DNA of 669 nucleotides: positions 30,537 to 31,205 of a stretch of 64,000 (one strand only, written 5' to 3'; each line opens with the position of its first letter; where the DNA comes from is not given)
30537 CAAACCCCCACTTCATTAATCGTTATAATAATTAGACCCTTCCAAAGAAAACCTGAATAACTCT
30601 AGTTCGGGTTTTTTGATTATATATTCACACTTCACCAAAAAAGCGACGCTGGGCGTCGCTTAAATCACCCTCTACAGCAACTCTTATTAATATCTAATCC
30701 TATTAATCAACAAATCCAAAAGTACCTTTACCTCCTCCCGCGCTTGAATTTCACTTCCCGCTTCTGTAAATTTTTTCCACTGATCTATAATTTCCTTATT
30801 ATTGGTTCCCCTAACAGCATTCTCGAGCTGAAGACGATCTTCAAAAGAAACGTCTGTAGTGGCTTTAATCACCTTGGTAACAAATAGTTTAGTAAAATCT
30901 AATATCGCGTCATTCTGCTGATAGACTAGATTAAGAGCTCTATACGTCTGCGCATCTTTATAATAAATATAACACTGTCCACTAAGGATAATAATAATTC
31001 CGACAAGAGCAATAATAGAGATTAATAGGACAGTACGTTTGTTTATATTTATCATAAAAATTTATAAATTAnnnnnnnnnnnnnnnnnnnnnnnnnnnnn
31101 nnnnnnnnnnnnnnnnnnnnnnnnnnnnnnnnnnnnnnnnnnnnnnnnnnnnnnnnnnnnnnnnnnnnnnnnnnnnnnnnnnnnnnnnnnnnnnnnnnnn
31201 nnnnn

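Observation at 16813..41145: Duplicated giant-surface-protein plus small-membrane-partner cassette: candidate undescribed cell-surface system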

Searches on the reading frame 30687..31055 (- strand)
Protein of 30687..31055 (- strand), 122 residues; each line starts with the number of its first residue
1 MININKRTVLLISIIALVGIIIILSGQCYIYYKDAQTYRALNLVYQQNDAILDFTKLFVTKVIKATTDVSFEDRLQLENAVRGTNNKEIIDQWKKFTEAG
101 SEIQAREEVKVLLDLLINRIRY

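Call 8: search_protein_families(library=pfam, proteins=[window:30687-31055:-], max_evalue=1)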
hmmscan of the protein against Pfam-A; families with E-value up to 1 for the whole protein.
window:30687-31055:- (122 aa): 2 families
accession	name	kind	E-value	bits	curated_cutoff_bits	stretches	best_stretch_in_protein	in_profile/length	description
PF02038.21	ATP1G1_PLM_MAT8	-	0.08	12.8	26.9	1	14-28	23-37/48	ATP1G1/PLM/MAT8 family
PF11119.13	DUF2633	-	0.18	12.1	25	1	7-22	13-28/43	Protein of unknown function (DUF2633)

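Call 14: find_homologous_proteins(query=window:30687-31055:-, max_evalue=0.001)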
Query window:30687-31055:- (122 aa): 11 proteins with E <= 0.001 among 27 candidates.
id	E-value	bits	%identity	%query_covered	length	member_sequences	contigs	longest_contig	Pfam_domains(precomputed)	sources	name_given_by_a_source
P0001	8.3e-69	246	98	100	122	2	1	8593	-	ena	-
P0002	2.3e-45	171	68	98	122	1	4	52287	-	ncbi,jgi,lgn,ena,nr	ncbi:hypothetical protein KKE19_04495 [Patescibacteria group bacterium]|nr:hypothetical protein [Pat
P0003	1.5e-43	165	64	100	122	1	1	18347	-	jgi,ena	-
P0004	7.8e-41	156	64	100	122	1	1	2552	-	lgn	-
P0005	3.3e-40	154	61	100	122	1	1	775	-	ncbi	-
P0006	4.7e-40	154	63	99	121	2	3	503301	-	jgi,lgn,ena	-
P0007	9.5e-36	140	56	100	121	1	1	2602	-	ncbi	-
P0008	2.7e-35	138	59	94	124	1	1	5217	-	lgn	-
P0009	2.8e-32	129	56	97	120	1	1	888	-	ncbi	-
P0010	8.6e-16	76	36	98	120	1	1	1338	-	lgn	-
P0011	5.4e-14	70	51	61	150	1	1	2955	-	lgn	-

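Call 15: find_encoding_contigs(protein=P0006, flank=10000, max_places=3)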
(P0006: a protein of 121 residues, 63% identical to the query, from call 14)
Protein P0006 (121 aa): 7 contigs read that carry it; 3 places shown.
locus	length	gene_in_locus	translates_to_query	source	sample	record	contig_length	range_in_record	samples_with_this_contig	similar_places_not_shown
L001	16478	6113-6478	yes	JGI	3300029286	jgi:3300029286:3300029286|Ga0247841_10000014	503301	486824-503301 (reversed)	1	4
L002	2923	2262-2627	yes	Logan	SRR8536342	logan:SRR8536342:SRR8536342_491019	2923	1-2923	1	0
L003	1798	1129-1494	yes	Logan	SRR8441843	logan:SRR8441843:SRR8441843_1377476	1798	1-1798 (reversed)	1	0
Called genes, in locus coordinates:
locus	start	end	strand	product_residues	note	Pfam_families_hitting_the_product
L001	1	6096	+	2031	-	?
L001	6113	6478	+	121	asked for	-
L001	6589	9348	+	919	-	PF00005:ABC_tran (faint), PF02463:SMC_N (faint), PF03193:RsgA_GTPase (faint), PF13175:AAA_15 (faint), PF13191:AAA_16 (faint), PF13304:AAA_21 (faint), PF17760:UvrA_inter, PF17755:UvrA_DNA-bind, +3 more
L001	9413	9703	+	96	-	PF00166:Cpn10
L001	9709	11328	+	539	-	PF00118:Cpn60_TCP1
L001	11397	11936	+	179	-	PF13453:Zn_ribbon_TFIIB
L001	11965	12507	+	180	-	PF04011:LemA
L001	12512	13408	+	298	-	PF01435:Peptidase_M48, PF05569:Peptidase_M56 (weak)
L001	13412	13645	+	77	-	-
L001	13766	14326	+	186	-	PF28549:NDPSase_N (weak), PF00293:NUDIX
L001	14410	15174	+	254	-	PF04402:SIMPL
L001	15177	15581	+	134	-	PF11969:DcpS_C, PF01230:HIT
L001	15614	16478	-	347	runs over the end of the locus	PF13439:Glyco_transf_4, PF00534:Glycos_transf_1, PF13692:Glyco_trans_1_4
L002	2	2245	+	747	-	?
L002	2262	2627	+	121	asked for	-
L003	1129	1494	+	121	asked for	-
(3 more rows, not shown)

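Call 16: find_encoding_contigs(protein=P0002, flank=10000, max_places=3)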
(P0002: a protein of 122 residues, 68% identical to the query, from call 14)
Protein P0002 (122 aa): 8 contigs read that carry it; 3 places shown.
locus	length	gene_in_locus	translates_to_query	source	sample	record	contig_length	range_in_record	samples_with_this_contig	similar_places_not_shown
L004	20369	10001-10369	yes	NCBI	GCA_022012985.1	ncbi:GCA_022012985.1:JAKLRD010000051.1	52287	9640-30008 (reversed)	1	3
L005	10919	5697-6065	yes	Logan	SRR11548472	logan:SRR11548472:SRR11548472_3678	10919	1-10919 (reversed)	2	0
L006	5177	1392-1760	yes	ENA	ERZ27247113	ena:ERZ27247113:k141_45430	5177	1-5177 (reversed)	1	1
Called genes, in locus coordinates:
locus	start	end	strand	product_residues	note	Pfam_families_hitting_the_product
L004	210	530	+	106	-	PF21956:DUF6922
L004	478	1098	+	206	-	PF08843:AbiEii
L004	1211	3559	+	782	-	PF09603:Fib_succ_major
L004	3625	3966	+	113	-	PF05635:23S_rRNA_IVP, PF22296:bAvd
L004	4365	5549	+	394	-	PF00078:RVT_1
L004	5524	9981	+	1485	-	PF22352:K319L-like_PKD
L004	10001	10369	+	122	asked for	-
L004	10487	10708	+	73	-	-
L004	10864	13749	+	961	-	PF00005:ABC_tran (faint), PF02463:SMC_N (faint), PF03193:RsgA_GTPase (faint), PF13175:AAA_15 (faint), PF13191:AAA_16 (faint), PF13304:AAA_21 (faint), PF17760:UvrA_inter, PF17755:UvrA_DNA-bind, +4 more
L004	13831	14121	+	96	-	PF00166:Cpn10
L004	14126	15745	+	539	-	PF00118:Cpn60_TCP1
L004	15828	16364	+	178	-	PF13453:Zn_ribbon_TFIIB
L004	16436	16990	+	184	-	PF04011:LemA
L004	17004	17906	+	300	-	PF01435:Peptidase_M48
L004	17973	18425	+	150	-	PF18931:DUF5680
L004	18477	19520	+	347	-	PF14528:LAGLIDADG_3 (weak)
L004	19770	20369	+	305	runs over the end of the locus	-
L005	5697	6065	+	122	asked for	-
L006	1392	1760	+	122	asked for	-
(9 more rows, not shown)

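Call 19: search_protein_families(library=ncbifam, proteins=[window:30687-31055:-], max_evalue=0.1)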
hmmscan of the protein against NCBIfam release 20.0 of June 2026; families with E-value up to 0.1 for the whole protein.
window:30687-31055:- (122 aa): 2 families
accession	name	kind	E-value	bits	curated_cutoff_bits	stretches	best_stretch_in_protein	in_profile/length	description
TIGR00235.1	udk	equivalog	0.018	14.7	220.3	1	62-103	131-172/207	uridine kinase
NF053769.1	CIS1_fam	equivalog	0.048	13.8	220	1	75-113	60-96/150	CIS1 family contractile injection system inner tube protein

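Call 31: search_protein_representatives(alignment_id=A2)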
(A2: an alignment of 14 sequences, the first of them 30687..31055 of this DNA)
Query: 14 sequences, 122 profile positions. Proteins with E-value up to 0.001 (for the whole library): 453; up to 1e-10: 405; up to 1e-30: 36. The best 150 are listed.
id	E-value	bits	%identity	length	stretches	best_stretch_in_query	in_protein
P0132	2.0e-40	153.5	-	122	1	5-121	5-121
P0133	2.6e-38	146.7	-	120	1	4-120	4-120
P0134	9.0e-37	141.8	-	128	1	3-122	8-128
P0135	1.5e-35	137.8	-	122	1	1-122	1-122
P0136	4.9e-35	136.2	-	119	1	6-121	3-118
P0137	9.1e-35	135.3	-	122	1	5-121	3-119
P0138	1.8e-34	134.4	-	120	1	6-122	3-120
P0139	4.3e-34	133.1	-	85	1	39-122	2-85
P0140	5.1e-34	132.9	-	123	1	6-120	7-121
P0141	5.6e-34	132.7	-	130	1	7-121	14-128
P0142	1.3e-33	131.6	-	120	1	6-121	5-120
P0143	1.8e-33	131.1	-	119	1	6-120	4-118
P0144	5.5e-33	129.6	-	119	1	5-120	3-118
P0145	6.8e-33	129.3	-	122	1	1-121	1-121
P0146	8.1e-33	129.0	-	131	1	5-122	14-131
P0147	1.6e-32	128.0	-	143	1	6-122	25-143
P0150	4.0e-32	126.8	-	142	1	13-121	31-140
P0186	7.4e-29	116.2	-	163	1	5-121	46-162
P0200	4.7e-28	113.6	-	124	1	7-120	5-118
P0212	1.3e-27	112.2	-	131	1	8-121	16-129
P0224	2.9e-27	111.1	-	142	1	9-120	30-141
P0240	8.1e-27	109.6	-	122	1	12-121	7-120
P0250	2.5e-26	108.1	-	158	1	39-121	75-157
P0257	4.6e-26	107.2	-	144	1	10-117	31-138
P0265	7.3e-26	106.6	-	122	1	1-121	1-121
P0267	7.6e-26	106.5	-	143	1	5-102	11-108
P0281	2.1e-25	105.0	-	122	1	11-121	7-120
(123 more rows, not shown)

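Call 36: predict_structure(alignment_id=A2)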
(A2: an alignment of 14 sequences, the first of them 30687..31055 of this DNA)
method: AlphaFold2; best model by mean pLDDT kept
length: 122 residues; sequences in the alignment: 14
mean_pLDDT: 91.0   pTM: 0.68
mean pLDDT of the five models: 91.0, 86.9, 86.8, 86.2, 85.0
residues with pLDDT >= 90: 84; 70-90: 33; 50-70: 5; < 50: 0
segments of 3 or more residues with pLDDT < 50: none
pLDDT, mean of each block of 10 residues (from residue 1): 74 92 91 88 90 96 91 95 95 96 94 93 71
secondary structure, 60 per line:
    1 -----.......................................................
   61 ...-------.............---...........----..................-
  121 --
elements in order: H6-63 H71-83 H87-97 H102-119

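Call 41: find_related_loci(query=A2, collection=genome_contigs, flank=10000)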
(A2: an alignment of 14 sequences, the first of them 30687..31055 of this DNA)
Query A2 (122 aa) in genome_contigs; peptide patterns used: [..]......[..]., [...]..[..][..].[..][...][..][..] (x = any residue, [..] = any of these).
66 stretches matched a pattern; 11 encode a relative of the query (tblastn E <= 1e-3); 11 distinct loci.
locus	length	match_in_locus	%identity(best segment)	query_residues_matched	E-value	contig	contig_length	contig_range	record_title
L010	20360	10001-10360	68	1-120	3e-45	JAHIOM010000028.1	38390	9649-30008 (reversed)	MAG: Patescibacteria group bacterium isolate KR13_S3.mb.134 KR13_S3.mb.134_k141_428813, whole genome shotgun sequence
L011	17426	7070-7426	53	4-122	1e-37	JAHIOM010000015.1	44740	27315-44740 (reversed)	MAG: Patescibacteria group bacterium isolate KR13_S3.mb.134 KR13_S3.mb.134_k141_226178, whole genome shotgun sequence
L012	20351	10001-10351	50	6-122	2e-30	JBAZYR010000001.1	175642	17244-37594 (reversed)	MAG: Candidatus Staskawiczbacteria bacterium isolate SO_2017_GW1_85 NODE_636_length_175642_cov_1.422408_OW334_2017, whol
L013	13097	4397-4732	41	9-120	2e-25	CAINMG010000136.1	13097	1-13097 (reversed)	MAG: Candidatus Staskawiczbacteria bacterium isolate Loclat_bin-05836 genome assembly, contig: bin-05836:136/159, whole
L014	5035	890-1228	44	14-122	2e-23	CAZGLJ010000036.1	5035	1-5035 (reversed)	MAG TPA_asm: uncultured Candidatus Saccharibacteria bacterium isolate SRP050083_co1_295 genome assembly, contig: NODE_10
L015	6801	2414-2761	39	4-122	7e-22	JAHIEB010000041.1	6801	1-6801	MAG: Patescibacteria group bacterium isolate KR11_0.1_MetaG.mb.105 KR11_0.1_MetaG.mb.105_k141_755069, whole genome shotg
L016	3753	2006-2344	42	15-120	1e-21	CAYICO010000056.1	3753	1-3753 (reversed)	MAG TPA_asm: uncultured Candidatus Saccharibacteria bacterium isolate ERP119705_co1_849 genome assembly, contig: NODE_48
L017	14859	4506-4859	36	4-120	6e-20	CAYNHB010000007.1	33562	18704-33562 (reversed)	MAG TPA_asm: uncultured Candidatus Saccharibacteria bacterium isolate SRP178699_co2_133 genome assembly, contig: NODE_57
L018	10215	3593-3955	37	3-122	8e-19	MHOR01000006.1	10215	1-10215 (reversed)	MAG: Candidatus Staskawiczbacteria bacterium RIFCSPHIGHO2_02_FULL_34_10 rifcsphigho2_02_scaffold_13933, whole genome sho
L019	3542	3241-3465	48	46-120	4e-18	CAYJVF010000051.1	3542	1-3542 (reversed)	MAG TPA_asm: uncultured Candidatus Saccharibacteria bacterium isolate ERP125453_co1_32 genome assembly, contig: NODE_378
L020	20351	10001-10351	34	2-120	1e-16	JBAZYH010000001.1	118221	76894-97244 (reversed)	MAG: Candidatus Paceibacterota bacterium isolate SO_2017_GW1_76 NODE_1106_length_118221_cov_1.877191_OW334_2017, whole g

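Call 67: find_encoding_contigs(protein=P0281, flank=8000, max_places=2)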
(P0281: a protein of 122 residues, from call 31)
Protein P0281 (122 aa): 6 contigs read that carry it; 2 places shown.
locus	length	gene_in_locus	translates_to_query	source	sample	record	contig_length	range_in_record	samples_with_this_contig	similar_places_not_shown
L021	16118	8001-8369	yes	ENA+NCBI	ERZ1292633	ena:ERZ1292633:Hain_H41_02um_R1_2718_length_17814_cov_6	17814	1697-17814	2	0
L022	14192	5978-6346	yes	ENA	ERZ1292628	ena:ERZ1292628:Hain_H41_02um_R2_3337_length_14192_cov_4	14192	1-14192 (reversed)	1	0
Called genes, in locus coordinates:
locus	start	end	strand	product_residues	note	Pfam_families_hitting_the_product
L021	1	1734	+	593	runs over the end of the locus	PF03717:PBP_dimer, PF00905:Transpeptidase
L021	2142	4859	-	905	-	-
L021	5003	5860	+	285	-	PF00188:CAP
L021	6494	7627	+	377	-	PF20720:nSTAND3 (weak), PF13173:AAA_14, PF13635:DUF4143, PF08279:HTH_11 (weak)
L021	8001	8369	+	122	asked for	-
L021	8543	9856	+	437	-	PF00270:DEAD, PF04851:ResIII, PF00271:Helicase_C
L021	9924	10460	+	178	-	PF14378:PAP2_3 (weak), PF01569:PAP2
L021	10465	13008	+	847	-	PF00690:Cation_ATPase_N, PF00122:E1-E2_ATPase, PF00702:Hydrolase, PF12710:HAD (faint), PF08282:Hydrolase_3 (faint), PF00689:Cation_ATPase_C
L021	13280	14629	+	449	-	PF22053:DUF6938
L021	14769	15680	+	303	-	PF00892:EamA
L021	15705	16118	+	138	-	?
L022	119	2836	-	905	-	-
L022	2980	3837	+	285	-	PF00188:CAP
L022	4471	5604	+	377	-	PF20720:nSTAND3 (weak), PF13173:AAA_14, PF13635:DUF4143, PF08279:HTH_11 (weak)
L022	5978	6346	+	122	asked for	-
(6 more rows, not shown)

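Call 68: find_encoding_contigs(protein=P0240, flank=8000, max_places=2)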
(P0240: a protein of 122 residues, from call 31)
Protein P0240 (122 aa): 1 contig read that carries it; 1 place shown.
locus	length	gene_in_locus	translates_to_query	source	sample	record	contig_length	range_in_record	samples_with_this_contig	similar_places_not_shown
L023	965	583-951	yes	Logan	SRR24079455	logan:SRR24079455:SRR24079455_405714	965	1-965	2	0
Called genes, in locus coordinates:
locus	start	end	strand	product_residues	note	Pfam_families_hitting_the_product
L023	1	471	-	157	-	?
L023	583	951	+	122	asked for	-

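Call 69: find_encoding_contigs(protein=P0200, flank=8000, max_places=2)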
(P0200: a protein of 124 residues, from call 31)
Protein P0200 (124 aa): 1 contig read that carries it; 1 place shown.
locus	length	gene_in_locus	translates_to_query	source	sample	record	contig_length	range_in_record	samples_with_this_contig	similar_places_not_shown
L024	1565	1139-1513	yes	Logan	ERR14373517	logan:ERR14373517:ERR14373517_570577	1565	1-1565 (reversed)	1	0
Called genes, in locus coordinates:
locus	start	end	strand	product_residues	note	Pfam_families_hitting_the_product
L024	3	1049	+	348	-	?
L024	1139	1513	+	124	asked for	-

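Call 70: find_encoding_contigs(protein=P0265, flank=8000, max_places=2)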
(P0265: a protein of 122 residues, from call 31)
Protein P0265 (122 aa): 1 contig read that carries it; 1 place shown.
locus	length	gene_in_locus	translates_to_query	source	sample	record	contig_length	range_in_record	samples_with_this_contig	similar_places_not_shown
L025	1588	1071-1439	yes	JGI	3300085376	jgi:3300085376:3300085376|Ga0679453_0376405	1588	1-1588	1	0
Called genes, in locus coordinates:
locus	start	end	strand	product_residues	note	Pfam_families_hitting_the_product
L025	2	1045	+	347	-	?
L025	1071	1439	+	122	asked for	-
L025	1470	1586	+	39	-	?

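Call 80: search_solved_structures(query=A3, max_evalue=10)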
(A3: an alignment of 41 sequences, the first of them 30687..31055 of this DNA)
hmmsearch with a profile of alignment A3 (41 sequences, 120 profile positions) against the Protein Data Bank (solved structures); distinct sequences matched with E-value up to 10: 3.
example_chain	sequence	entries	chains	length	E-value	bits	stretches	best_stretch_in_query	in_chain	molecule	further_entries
3viq_A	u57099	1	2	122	0.17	15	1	71-102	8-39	Swi5-dependent recombination DNA repair protein 1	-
6b87_A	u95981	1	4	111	0.53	13.4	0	7-38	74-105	TMHC2_E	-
7xvi_A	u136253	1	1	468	1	12.5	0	71-114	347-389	PITG_15142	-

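Call 87: list_cluster_members(proteins=[P0132, P0147, P0150, P0186, P0212, P0224, P0250, P0257, P0267, P0281])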
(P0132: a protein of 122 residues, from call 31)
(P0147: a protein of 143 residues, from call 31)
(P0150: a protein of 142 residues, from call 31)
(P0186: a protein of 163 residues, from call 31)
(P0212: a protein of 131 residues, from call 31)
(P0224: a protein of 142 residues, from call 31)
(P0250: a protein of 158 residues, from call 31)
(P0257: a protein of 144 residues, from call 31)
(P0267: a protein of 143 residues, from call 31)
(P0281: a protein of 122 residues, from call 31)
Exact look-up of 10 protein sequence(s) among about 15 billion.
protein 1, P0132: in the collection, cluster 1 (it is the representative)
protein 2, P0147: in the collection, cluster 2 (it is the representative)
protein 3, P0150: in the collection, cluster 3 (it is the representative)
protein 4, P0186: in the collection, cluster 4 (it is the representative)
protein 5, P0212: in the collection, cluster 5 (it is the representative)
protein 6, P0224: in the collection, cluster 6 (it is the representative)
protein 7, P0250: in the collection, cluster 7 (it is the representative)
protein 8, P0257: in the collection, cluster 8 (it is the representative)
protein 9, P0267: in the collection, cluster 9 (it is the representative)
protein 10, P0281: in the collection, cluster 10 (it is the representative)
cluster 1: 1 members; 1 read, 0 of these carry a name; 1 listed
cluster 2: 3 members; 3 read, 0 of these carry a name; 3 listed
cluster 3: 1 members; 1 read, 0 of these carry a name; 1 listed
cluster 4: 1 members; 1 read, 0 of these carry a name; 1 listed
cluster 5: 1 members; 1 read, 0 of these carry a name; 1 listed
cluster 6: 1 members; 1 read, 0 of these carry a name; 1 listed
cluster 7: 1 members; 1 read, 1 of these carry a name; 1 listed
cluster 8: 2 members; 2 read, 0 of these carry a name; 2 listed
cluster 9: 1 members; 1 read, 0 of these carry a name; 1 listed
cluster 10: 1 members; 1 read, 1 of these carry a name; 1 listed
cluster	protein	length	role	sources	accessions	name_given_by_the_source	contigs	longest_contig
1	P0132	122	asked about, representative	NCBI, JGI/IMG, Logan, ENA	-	-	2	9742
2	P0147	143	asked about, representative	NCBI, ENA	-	-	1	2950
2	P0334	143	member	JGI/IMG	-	-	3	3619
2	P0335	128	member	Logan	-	-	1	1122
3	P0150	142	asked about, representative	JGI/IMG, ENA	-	-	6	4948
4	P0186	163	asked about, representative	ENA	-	-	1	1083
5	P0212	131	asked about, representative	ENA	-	-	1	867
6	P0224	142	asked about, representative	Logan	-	-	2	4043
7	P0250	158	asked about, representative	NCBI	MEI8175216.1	MAG: hypothetical protein WCG28_04675 [bacterium]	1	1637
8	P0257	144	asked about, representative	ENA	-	-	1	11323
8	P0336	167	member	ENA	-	-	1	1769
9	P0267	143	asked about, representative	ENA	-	-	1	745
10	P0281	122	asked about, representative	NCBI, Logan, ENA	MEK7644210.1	MAG: hypothetical protein AAB390_02825 [Patescibacteria group bacterium]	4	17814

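Call 92: find_related_loci(query=A2, collection=metagenome_contigs, flank=10000)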
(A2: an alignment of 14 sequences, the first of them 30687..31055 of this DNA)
Query A2 (122 aa) in metagenome_contigs; peptide patterns used: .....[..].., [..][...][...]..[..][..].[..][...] (x = any residue, [..] = any of these).
457 stretches matched a pattern; 70 encode a relative of the query (tblastn E <= 1e-3); 70 distinct loci.
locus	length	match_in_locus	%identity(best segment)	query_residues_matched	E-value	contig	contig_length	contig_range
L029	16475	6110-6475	63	1-122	1e-47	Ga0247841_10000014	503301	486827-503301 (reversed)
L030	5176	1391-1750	68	1-120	1e-44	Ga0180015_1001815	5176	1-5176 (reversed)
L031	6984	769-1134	64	1-122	3e-44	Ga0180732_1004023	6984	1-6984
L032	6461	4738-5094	53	4-122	5e-37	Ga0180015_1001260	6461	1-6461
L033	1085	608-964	54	4-122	6e-37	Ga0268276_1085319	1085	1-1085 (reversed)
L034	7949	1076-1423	51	5-120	3e-32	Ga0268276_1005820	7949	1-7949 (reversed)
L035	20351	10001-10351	50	6-122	8e-30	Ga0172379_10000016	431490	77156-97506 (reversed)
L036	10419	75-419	46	6-120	3e-29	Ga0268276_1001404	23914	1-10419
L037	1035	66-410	46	6-120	6e-29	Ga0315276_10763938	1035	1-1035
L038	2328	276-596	44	14-120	2e-27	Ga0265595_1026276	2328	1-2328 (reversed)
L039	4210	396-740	43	6-120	6e-27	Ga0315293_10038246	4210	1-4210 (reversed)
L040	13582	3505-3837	45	13-122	8e-27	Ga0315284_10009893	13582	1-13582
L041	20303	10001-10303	46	22-122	5e-26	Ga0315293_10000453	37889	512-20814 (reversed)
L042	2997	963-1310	43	6-121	1e-25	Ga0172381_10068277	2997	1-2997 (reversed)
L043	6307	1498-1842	41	6-120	2e-25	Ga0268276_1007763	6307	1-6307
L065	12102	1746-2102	39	3-121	3e-21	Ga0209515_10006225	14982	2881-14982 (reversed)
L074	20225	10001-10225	53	48-122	1e-19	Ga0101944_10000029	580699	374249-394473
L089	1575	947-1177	42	44-120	5e-17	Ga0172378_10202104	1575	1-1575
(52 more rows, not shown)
